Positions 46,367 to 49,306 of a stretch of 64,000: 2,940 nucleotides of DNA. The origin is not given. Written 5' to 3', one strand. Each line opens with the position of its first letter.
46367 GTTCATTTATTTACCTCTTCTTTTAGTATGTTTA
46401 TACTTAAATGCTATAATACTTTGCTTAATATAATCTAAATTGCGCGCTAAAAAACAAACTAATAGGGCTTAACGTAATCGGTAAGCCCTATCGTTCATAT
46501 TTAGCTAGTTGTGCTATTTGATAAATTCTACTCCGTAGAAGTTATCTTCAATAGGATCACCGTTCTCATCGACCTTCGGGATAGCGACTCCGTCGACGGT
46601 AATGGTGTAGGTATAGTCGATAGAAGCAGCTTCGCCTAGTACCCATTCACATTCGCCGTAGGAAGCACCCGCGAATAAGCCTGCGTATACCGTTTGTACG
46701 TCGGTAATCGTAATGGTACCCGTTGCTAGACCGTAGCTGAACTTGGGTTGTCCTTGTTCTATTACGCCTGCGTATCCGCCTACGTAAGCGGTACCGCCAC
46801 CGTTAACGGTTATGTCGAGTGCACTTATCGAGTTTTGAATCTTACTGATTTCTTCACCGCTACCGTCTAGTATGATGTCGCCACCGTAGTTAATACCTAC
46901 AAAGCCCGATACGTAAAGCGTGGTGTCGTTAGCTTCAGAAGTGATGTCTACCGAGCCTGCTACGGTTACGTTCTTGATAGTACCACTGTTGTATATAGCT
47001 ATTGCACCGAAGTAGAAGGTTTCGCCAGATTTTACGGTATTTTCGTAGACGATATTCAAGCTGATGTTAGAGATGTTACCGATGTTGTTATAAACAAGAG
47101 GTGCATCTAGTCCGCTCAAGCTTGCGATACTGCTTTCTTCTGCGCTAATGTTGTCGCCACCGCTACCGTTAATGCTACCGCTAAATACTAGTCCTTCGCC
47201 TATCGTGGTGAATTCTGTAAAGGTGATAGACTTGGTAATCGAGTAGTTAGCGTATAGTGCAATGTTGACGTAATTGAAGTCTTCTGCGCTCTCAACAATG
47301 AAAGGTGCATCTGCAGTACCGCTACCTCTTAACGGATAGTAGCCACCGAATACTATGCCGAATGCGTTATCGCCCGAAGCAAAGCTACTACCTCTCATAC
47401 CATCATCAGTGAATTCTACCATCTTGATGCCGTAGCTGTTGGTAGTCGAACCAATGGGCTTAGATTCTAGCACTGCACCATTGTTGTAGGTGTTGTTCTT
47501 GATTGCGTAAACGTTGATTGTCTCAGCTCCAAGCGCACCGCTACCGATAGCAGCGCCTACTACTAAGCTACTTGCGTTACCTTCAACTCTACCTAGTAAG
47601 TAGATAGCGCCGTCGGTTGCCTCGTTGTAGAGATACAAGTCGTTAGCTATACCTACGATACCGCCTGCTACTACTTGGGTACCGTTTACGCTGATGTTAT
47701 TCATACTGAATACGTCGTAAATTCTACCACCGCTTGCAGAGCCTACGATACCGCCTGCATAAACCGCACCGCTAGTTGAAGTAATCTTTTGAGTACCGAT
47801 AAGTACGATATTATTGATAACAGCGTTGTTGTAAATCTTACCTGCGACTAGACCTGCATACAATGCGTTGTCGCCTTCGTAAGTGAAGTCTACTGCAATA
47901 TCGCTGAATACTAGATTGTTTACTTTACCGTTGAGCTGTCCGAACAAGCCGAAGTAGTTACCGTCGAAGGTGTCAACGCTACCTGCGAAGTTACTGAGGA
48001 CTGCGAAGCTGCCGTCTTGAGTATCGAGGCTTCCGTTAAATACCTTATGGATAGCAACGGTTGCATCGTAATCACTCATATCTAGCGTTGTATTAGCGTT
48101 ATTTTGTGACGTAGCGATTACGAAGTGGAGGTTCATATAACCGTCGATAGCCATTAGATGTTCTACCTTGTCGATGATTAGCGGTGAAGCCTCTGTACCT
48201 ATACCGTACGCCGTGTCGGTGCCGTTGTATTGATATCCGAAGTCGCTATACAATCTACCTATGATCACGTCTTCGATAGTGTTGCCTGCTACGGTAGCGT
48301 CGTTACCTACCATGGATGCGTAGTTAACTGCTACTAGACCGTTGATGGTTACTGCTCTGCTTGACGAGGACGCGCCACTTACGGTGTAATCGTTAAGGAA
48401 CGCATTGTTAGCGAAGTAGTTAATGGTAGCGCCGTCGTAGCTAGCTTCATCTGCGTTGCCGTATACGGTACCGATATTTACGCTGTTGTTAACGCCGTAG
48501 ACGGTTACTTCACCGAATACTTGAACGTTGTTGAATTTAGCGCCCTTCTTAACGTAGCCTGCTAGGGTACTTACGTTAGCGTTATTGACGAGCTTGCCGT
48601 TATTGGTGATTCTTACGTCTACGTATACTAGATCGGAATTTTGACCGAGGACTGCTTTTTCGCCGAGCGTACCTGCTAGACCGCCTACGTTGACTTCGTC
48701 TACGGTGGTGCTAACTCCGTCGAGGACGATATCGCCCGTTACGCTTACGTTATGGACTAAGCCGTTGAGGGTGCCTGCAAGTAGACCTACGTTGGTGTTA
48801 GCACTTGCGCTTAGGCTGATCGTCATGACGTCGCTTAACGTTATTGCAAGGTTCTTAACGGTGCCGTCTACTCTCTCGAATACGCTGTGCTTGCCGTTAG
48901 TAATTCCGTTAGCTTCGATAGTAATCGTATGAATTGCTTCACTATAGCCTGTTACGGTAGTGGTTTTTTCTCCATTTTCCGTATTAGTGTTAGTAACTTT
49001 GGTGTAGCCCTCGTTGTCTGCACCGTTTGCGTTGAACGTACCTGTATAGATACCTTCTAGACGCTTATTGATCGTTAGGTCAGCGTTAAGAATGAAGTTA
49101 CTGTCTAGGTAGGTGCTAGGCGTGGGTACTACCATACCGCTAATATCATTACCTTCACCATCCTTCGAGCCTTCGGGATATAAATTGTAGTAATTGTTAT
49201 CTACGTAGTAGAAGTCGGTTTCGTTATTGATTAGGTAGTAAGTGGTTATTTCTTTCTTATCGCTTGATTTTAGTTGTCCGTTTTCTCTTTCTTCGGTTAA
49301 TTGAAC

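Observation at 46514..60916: One 14.4-kb ORF encodes a 4,800-aa lipobox-anchored giant surface protein with a composite architecture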

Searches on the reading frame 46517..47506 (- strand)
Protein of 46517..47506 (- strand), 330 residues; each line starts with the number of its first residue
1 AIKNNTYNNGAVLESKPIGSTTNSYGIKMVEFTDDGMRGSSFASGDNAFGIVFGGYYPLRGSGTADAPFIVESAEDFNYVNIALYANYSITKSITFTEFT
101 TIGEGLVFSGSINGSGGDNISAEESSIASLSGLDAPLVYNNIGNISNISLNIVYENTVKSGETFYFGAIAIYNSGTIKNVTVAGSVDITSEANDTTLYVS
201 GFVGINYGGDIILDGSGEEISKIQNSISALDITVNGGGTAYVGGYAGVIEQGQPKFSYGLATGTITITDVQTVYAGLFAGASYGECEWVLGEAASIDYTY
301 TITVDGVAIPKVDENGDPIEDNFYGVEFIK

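Call 50: find_homologous_proteins(query=window:46517-47506:-, max_evalue=0.001)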
Query window:46517-47506:- (330 aa): 3 proteins with E <= 0.001 among 6196 candidates.
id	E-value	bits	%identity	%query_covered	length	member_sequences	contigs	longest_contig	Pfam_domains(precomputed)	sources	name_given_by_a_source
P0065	1.1e-105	372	57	99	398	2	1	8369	-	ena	-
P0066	6.7e-69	251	45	95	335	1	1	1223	-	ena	-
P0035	1.4e-49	187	46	81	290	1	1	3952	-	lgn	-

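Call 56: find_encoding_contigs(protein=P0065, flank=10000, max_places=4)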
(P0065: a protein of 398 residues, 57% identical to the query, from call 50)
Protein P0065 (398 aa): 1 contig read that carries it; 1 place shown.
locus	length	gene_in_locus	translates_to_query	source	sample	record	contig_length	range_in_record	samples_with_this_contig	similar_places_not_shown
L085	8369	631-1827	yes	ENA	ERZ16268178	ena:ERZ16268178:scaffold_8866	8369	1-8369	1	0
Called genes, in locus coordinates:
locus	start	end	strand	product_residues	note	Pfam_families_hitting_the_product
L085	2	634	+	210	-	?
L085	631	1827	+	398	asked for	-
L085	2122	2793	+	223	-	PF00072:Response_reg, PF00486:Trans_reg_C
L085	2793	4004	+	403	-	PF00512:HisKA, PF02518:HATPase_c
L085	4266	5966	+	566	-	PF05496:RuvB_N (faint), PF13177:DNA_pol3_delta2, PF13401:AAA_22 (weak), PF00004:AAA, PF22608:DNAX_ATPase_lid, PF12169:DNA_pol3_gamma3 (weak)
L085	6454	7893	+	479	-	PF01433:Peptidase_M1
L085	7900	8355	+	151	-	-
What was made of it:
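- One relative (L085) has its C-terminus split into two ORFs (call 56).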

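Call 70: search_protein_families(library=pfam, proteins=[P0065, P0066], max_evalue=1)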
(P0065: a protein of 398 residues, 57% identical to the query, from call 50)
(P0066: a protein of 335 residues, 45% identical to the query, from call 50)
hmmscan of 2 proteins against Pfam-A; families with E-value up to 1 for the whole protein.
P0065 (398 aa): 0 families

P0066 (335 aa): 1 family
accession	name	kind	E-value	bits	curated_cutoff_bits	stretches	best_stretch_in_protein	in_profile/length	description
PF16080.10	Phage_holin_2_3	-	0.22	12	28.8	1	194-215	5-27/56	Bacteriophage holin family HP1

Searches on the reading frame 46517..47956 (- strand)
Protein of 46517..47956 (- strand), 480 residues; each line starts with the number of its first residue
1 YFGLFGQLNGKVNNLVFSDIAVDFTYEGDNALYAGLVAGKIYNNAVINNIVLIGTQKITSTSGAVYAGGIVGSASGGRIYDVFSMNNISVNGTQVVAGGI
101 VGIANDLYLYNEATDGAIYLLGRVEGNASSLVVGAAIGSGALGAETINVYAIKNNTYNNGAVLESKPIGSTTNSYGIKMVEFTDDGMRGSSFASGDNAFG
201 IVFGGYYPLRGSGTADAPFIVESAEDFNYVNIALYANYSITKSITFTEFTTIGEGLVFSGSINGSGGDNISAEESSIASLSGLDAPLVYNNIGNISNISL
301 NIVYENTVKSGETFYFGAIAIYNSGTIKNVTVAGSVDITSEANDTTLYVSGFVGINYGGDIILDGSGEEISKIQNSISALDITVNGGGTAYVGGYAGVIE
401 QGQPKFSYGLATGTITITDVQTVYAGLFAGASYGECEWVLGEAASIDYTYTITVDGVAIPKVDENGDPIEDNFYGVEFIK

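Call 8: search_protein_families(library=pfam, proteins=[window:46517-47956:-], max_evalue=10)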
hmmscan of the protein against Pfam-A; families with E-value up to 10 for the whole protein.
window:46517-47956:- (480 aa): 0 families

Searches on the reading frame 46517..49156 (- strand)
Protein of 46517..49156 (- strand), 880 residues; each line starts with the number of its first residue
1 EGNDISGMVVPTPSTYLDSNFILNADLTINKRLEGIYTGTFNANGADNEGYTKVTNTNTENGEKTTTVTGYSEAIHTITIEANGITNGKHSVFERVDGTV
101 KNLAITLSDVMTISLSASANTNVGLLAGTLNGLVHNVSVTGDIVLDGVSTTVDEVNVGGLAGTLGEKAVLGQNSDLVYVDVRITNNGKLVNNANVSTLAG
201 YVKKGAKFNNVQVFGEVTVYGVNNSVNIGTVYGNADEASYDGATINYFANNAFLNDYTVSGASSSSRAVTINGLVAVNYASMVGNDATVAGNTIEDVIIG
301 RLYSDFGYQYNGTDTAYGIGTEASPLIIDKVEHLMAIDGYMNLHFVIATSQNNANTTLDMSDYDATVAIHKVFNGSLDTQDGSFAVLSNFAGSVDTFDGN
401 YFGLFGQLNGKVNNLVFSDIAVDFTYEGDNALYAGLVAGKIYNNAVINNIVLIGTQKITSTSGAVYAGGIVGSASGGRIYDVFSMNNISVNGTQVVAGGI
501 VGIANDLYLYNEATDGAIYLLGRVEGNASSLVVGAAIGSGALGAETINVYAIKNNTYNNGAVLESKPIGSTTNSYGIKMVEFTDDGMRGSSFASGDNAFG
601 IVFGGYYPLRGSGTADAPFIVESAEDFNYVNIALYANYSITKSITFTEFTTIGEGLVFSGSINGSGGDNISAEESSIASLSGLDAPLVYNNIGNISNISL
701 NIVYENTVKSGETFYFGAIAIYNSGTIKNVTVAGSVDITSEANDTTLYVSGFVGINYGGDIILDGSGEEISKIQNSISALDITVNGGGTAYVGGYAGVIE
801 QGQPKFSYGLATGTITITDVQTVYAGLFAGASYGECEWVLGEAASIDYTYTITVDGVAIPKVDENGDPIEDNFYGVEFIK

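Call 65: predict_structure(alignment_id=A2)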
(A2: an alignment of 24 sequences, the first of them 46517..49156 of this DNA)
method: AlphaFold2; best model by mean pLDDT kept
length: 880 residues; sequences in the alignment: 24
mean_pLDDT: 83.9   pTM: 0.82
mean pLDDT of the five models: 83.9, 83.3, 83.4, 82.1, 82.0
residues with pLDDT >= 90: 552; 70-90: 193; 50-70: 51; < 50: 84
segments of 3 or more residues with pLDDT < 50: 1-73, 667-675
pLDDT, mean of each block of 10 residues (from residue 1): 26 28 25 25 26 28 31 56 59 82 86 80 90 93 88 89 96 93 94 96 95 96 93 95 92 94 92 93 91 91 94 89 94 93 90 70 91 95 91 92 97 95 95 98 96 96 96 96 97 97 95 84 95 96 89 92 88 89 92 89 90 93 92 93 91 92 65 60 94 91 94 94 91 93 94 93 62 62 95 93 77 89 92 76 68 93 86 80
secondary structure, 60 per line:
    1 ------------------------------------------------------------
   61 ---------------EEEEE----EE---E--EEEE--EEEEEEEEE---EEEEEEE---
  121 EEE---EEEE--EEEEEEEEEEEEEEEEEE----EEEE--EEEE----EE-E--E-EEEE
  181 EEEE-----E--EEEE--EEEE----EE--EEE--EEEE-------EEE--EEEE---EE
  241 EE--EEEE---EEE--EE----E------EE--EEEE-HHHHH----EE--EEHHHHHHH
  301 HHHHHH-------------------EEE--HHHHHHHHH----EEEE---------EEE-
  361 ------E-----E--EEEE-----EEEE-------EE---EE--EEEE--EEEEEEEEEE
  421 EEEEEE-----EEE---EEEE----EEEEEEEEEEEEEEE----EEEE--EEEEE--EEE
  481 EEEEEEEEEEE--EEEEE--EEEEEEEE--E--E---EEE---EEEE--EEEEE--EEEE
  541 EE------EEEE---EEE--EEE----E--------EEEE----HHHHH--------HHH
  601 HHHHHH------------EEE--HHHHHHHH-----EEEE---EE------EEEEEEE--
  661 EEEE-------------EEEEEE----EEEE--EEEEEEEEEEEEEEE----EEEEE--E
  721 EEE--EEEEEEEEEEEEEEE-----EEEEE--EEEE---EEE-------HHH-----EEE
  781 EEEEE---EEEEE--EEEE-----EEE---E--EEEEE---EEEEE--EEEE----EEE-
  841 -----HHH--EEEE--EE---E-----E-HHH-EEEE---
elements in order (helices of 4 or more, strands of 3 or more residues): E76-80 E93-96 E99-107 E111-117 E121-123 E127-130 E133-150 E155-158 E161-164 E177-184 E193-196 E199-202 E211-213 E216-219 E227-229 E232-235 E239-242 E245-248 E252-254 E274-277 H279-283 H294-306 E326-328 H331-339 E344-347 E357-359 E376-379 E385-388 E405-408 E411-426 E432-434 E438-441 E446-460 E465-468 E471-475 E478-491 E494-498 E501-508 E518-520 E524-527 E530-534 E537-542 E549-552 E556-558 E561-563 E577-580 H585-589 H598-606 E619-621 H624-631 E637-640 E652-658 E661-664 E678-683 E688-691 E694-708 E713-717 E720-723 E726-740 E746-750 E753-756 E760-762 E778-785 E789-793 E796-799 E805-807 E814-818 E822-826 E829-832 E837-839 E851-854 E874-877
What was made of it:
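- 48932..49141 (-): aa 3926-3995, low-confidence linker with a window-specific insertion before the head. pLDDT below 50 for model residues 1-73 (call 65).
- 48209..48931 (-): aa 3996-4236, head beta-helix unit 1. AF2 pLDDT mostly above 90 (call 65).
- On Pfam Glug (PF07581) / GLUG-repeat beta-helix: AF2 pLDDT 83.9 (call 65).
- Head: AF2 pLDDT 83.9, pTM 0.82 (call 65).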

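Call 69: fold_search(model_id=the predicted structure, library=pdb)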
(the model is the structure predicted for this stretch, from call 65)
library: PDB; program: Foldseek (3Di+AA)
matches with E <= 10: 118; with E <= 0.001: 1
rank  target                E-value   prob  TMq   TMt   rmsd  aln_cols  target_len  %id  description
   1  3n6z                  9.8e-04  1.00  0.19  0.42   9.3       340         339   14  Crystal structure of a putative immunoglobulin A1 protease (BACOVA_03286) from Bacteroides ovatus at 1.30 A resolution (released 2010-07-21)
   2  8jhh_B                5.5e-03  0.25  0.11  0.12  23.0       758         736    9  Glycoside hydrolase family 55 endo-beta-1,3-glucanase from Microdochium nivale (released 2024-04-03)
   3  8jhh_A                3.2e-02  0.14  0.11  0.13  23.9       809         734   11  Glycoside hydrolase family 55 endo-beta-1,3-glucanase from Microdochium nivale (released 2024-04-03)
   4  5gkd_A                3.2e-02  0.12  0.12  0.13  23.9       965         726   10  Structure of PL6 family alginate lyase AlyGC (released 2017-02-08)
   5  6bea                  4.6e-02  0.08  0.08  0.12  22.3       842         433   10  Crystal structure of the autotransporter UpaB from E. coli strain CFT073 (released 2019-04-10)
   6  7uvk                  5.8e-02  0.97  0.16  0.11  10.4       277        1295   17  G. haemolysans IgA1 protease (released 2022-11-23)
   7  6xja_P                1.1e-01  0.99  0.18  0.12   9.6       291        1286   15  Streptococcus Pneumoniae IgA1 Protease with IgA1 substrate (released 2021-01-20)
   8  6p5t_C                1.1e-01  0.06  0.11  0.11  23.2       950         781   13  Surface-layer (S-layer) RsaA protein from Caulobacter crescentus bound to strontium and iodide (released 2020-01-15)
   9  6xjb                  1.3e-01  0.96  0.16  0.11  10.3       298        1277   13  IgA1 Protease (released 2020-12-09)
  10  4pey_A                1.7e-01  0.08  0.11  0.15  19.0       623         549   10  Structure of the E502A variant of sacteLam55A from Streptomyces sp. SirexAA-E in complex with laminaritriose (released 2015-03-18)
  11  4pew_A                1.7e-01  0.08  0.10  0.14  18.9       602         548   11  Structure of sacteLam55A from Streptomyces sp. SirexAA-E (released 2015-03-18)
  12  7koh_C                1.7e-01  0.10  0.14  0.18  18.4       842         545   10  Crystal structure of antigen 43 from Escherichia coli EDL933 (released 2022-03-09)
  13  7koh_D                1.8e-01  0.08  0.13  0.16  18.9       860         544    9  Crystal structure of antigen 43 from Escherichia coli EDL933 (released 2022-03-09)
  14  5nxk_B                1.8e-01  0.07  0.07  0.15  18.1       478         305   11  L. reuteri 53608 SRRP (released 2018-03-21)
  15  5nxk_A                2.1e-01  0.07  0.08  0.16  18.9       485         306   11  L. reuteri 53608 SRRP (released 2018-03-21)
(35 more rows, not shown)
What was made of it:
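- On Pfam Glug (PF07581) / GLUG-repeat beta-helix: Foldseek: 3n6z at E 9.8e-4 and prob 1.0; 6xja, 7uvk and 6xjb at prob 0.96-0.99 (call 69).
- The top PDB hit is 3n6z (E 9.8e-4, prob 1.0), and IgA1 proteases score prob 0.96-0.99 (call 69). Those hits have probabilities of 0.01-0.25, against 0.96-1.0 for the non-catalytic IgA1-protease NTD2-type helix (call 69).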

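Call 89: fold_search(model_id=the predicted structure, library=viral)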
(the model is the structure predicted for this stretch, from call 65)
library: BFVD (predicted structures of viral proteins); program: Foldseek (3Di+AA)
matches with E <= 10: 213; with E <= 0.001: 3
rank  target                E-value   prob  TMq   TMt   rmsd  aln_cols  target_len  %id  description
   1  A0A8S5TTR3            4.2e-06  1.00  0.21  0.33  14.0       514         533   16  Putative immunoglobulin A1 protease [Siphoviridae sp. ct5jB2]
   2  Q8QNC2                1.7e-04  0.96  0.16  0.12  23.0      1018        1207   12  EsV-1-160 [Ectocarpus siliculosus virus 1 (isolate New Zealand/Kaikoura/1988)]
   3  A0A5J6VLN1            4.8e-04  1.00  0.12  0.20  16.3       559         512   11  Uncharacterized protein [Megaviridae environmental sample]
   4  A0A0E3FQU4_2          1.2e-03  0.16  0.09  0.09  42.7       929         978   13  Baseplate wedge initiator [Synechococcus phage ACG-2014f]
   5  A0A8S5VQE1            3.2e-03  1.00  0.21  0.32   6.5       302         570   22  (no name in the UniProt tables at hand)
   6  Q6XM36                6.0e-03  0.99  0.18  0.24  16.8       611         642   13  FirrV-1-A51 [Feldmannia irregularis virus a]
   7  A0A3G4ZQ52            1.3e-02  0.12  0.10  0.09  32.8      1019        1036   11  Collagen-like protein [Terrestrivirus sp.]
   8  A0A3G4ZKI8            1.7e-02  0.44  0.12  0.22  20.1       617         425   10  Uncharacterized protein [Terrestrivirus sp.]
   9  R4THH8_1              2.8e-02  0.05  0.07  0.06  30.3       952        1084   11  (no name in the UniProt tables at hand)
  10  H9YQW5                3.0e-02  1.00  0.21  0.34   5.7       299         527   21  (no name in the UniProt tables at hand)
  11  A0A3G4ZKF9            5.3e-02  0.16  0.12  0.17  21.0       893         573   10  Uncharacterized protein [Terrestrivirus sp.]
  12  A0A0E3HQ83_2          9.0e-02  0.04  0.07  0.08  30.9       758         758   12  Baseplate wedge initiator [Synechococcus phage ACG-2014f]
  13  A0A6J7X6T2            1.2e-01  0.06  0.08  0.09  38.2       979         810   11  Uncharacterized protein [uncultured Caudovirales phage]
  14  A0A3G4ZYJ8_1          1.9e-01  0.08  0.12  0.12  27.5       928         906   10  Peptidase S74 domain-containing protein [Gaeavirus sp.]
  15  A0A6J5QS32            1.9e-01  0.06  0.09  0.13  22.7       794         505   12  Uncharacterized protein [uncultured Caudovirales phage]
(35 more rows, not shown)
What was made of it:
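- On Pfam Glug (PF07581) / GLUG-repeat beta-helix: The BFVD top hit is a 'putative IgA1 protease' at E 4e-6 (call 89).
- Closest known: GLUG-motif beta-helix domains: the IgA1 metalloprotease NTD2 gating domain. Same: The best Foldseek matches in both the PDB and viral libraries are of this type (calls 69, 89).
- The top viral hit is again a 'putative IgA1 protease' (call 89). Low-probability Foldseek hits include GH55, PL6, pectate lyases and phage tailspikes (calls 69, 89).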
